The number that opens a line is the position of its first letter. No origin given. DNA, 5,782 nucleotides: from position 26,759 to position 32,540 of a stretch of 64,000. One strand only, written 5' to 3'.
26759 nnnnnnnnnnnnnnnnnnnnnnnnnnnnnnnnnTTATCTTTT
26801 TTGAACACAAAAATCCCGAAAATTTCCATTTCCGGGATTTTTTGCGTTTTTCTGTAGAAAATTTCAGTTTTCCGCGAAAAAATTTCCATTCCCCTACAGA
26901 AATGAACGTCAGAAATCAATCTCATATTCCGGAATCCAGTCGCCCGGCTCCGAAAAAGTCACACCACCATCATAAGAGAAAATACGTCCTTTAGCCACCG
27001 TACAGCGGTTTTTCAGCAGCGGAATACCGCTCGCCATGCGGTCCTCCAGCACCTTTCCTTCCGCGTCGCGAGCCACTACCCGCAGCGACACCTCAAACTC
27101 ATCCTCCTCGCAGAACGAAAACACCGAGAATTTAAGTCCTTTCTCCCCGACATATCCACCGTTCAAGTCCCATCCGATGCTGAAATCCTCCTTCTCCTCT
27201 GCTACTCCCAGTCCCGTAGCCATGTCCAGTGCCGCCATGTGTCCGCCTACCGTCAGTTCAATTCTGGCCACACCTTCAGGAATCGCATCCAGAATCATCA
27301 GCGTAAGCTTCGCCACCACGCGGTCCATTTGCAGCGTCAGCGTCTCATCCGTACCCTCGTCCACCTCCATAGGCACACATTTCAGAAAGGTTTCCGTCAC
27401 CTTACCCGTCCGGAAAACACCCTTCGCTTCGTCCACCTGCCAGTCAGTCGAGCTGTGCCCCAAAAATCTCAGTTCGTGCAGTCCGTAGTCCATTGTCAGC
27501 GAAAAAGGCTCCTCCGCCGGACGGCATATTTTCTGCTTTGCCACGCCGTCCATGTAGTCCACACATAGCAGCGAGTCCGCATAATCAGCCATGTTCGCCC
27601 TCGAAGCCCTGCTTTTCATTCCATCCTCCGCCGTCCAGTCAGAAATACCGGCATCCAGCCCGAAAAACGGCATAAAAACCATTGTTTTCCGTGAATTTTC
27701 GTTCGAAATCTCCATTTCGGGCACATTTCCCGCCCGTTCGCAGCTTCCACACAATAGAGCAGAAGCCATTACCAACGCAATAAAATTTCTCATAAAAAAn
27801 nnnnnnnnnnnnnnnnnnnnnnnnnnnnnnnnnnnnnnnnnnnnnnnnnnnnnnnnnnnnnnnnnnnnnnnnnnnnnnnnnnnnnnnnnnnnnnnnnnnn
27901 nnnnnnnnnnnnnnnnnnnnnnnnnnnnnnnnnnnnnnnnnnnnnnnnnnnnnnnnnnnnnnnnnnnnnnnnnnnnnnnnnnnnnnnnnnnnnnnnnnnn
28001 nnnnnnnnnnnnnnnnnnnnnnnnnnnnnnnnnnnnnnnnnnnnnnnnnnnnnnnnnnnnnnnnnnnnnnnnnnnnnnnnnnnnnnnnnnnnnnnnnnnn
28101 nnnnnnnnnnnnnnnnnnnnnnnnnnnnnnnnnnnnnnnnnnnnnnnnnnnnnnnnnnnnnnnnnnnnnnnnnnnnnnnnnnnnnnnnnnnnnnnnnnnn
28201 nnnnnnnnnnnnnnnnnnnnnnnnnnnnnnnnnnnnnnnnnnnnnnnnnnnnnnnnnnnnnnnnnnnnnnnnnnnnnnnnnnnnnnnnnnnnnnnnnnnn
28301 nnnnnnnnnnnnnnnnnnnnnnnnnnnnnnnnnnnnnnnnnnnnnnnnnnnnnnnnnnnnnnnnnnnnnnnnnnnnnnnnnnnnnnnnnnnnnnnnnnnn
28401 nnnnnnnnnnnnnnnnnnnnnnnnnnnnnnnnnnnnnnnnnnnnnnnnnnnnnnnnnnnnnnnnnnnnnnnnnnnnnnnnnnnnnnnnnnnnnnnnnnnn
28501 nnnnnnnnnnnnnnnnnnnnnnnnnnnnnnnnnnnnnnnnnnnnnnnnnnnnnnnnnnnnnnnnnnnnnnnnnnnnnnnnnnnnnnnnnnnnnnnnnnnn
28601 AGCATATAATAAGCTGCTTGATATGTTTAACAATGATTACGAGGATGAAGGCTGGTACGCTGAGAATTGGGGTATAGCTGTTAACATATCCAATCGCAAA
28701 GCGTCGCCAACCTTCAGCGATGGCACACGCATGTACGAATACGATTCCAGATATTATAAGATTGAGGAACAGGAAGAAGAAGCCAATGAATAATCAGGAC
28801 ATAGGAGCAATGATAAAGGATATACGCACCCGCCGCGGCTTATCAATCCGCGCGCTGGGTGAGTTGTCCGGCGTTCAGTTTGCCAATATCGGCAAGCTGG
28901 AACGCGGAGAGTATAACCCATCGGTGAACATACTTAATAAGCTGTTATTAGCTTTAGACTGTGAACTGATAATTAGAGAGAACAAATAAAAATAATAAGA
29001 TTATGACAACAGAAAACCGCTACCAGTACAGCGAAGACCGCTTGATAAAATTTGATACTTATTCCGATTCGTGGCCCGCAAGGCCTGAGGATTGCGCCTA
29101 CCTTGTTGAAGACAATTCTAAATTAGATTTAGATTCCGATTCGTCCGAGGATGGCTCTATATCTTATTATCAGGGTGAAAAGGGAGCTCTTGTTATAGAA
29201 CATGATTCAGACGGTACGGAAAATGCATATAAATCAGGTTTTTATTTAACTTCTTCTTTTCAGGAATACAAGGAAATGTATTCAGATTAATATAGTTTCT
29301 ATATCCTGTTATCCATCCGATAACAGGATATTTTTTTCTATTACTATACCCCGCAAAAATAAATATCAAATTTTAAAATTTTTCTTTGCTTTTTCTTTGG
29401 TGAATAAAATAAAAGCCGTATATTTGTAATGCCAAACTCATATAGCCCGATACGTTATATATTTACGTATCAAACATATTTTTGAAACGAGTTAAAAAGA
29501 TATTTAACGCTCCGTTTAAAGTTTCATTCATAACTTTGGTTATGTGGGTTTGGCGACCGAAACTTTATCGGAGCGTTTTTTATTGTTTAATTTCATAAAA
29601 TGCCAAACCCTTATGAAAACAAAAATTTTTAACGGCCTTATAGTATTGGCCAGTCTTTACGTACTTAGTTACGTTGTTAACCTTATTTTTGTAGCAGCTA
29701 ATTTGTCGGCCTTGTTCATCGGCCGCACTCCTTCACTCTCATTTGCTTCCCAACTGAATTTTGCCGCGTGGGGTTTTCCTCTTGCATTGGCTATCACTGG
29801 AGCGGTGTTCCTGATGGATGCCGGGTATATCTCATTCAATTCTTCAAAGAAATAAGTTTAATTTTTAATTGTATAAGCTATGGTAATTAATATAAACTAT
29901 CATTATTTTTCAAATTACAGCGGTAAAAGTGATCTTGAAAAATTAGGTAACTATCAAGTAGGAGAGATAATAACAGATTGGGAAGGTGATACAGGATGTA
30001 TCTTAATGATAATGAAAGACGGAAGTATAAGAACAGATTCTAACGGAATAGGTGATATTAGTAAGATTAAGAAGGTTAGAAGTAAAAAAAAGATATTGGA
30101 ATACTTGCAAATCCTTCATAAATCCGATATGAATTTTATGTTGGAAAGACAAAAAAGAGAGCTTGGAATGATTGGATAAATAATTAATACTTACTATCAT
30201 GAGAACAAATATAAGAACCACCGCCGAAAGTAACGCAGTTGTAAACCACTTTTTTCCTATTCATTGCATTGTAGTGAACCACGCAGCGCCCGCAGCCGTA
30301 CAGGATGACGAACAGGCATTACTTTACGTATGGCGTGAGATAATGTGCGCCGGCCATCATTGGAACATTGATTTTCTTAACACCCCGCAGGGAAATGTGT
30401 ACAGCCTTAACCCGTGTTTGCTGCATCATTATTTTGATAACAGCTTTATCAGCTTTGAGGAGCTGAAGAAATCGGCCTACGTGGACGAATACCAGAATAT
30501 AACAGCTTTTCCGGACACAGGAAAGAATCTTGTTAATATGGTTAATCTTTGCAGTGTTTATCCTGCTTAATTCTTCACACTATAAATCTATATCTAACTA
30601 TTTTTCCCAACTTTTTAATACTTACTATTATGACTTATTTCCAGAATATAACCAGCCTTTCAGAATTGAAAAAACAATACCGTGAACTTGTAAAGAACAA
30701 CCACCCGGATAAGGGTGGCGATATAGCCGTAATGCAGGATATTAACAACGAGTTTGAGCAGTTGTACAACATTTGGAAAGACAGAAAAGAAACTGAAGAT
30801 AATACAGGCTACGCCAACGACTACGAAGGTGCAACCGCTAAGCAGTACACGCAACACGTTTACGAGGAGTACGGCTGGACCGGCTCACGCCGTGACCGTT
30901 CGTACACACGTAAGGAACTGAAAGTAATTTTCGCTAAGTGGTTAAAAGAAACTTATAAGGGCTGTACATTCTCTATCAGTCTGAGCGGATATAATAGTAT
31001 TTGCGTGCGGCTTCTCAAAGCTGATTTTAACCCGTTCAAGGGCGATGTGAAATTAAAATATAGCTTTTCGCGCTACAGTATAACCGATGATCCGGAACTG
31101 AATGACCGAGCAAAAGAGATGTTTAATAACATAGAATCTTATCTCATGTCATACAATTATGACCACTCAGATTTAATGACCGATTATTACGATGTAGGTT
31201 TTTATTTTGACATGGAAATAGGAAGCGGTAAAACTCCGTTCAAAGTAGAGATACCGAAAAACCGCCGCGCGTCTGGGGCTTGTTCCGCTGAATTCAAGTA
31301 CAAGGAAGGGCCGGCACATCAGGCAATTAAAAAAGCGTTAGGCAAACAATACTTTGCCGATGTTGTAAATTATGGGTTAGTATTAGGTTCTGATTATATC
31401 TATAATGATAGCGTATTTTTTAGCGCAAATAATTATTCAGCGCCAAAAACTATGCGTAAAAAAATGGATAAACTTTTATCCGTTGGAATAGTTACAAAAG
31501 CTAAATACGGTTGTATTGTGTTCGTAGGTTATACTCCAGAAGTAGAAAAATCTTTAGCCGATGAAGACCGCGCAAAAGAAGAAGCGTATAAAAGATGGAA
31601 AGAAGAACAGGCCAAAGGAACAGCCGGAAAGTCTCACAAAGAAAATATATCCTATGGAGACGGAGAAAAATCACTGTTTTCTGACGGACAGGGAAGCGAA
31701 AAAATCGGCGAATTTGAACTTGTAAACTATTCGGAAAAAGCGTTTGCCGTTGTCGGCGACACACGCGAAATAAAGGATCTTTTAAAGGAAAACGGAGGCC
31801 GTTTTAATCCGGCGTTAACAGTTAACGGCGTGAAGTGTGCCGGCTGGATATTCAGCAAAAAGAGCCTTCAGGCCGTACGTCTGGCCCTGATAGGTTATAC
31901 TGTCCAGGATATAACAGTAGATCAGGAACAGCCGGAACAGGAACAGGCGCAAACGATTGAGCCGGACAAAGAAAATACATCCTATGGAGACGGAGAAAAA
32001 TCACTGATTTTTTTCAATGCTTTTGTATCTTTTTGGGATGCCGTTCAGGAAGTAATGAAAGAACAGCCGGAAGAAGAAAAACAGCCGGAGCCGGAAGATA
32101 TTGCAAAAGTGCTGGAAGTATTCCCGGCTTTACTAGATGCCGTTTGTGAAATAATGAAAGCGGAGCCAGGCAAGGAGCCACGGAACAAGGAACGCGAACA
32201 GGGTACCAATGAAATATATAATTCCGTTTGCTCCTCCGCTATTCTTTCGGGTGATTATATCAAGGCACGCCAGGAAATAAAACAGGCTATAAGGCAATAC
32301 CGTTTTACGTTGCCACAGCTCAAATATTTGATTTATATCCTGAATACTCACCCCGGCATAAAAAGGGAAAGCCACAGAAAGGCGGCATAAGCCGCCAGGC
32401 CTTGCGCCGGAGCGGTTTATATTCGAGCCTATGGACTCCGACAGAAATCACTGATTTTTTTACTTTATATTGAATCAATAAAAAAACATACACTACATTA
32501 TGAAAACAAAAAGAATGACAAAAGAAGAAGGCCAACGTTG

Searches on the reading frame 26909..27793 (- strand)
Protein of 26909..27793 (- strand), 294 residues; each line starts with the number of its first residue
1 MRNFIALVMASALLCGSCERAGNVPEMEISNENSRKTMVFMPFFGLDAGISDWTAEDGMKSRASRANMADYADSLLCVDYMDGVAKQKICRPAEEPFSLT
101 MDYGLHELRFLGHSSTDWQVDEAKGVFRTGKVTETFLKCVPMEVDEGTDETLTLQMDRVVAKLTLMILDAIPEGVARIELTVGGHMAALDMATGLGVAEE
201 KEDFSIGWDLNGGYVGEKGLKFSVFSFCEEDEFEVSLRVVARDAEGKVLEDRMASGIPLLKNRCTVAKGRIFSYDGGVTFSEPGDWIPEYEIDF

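Call 41: search_protein_families(library=pfam, proteins=[window:26909-27793:-], max_evalue=0.01)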
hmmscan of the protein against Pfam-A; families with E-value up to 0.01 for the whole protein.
window:26909-27793:- (294 aa): 0 families

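Call 61: search_solved_structures(query=window:26909-27793:-, max_evalue=1)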
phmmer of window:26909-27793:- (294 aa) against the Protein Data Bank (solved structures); distinct sequences matched with E-value up to 1: 0.

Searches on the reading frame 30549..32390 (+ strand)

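Call 9: search_protein_families(library=phrogs, proteins=[window:30549-32390:+], max_evalue=0.00001)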
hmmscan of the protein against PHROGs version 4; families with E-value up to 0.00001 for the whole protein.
window:30549-32390:+ (613 aa): 3 families
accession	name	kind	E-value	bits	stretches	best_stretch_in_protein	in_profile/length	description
phrog_10415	-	unknown function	2.3e-11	45.2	1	167-233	61-126/129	-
phrog_15863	-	unknown function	5.3e-09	36.8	1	25-85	144-209/312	-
phrog_13942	-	unknown function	1.5e-06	28.8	1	38-74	30-66/336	-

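Call 10: search_protein_families(library=pfam, proteins=[window:30549-32390:+], max_evalue=0.001)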
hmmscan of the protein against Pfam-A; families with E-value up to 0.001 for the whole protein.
window:30549-32390:+ (613 aa): 2 families
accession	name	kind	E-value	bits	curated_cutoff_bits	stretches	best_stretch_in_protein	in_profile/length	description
PF18847.6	LPD29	-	3.1e-06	28.2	27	1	130-196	12-84/93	Large polyvalent protein associated domain 29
PF00226.36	DnaJ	-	0.00016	22.2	27.8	1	36-77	13-54/63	DnaJ domain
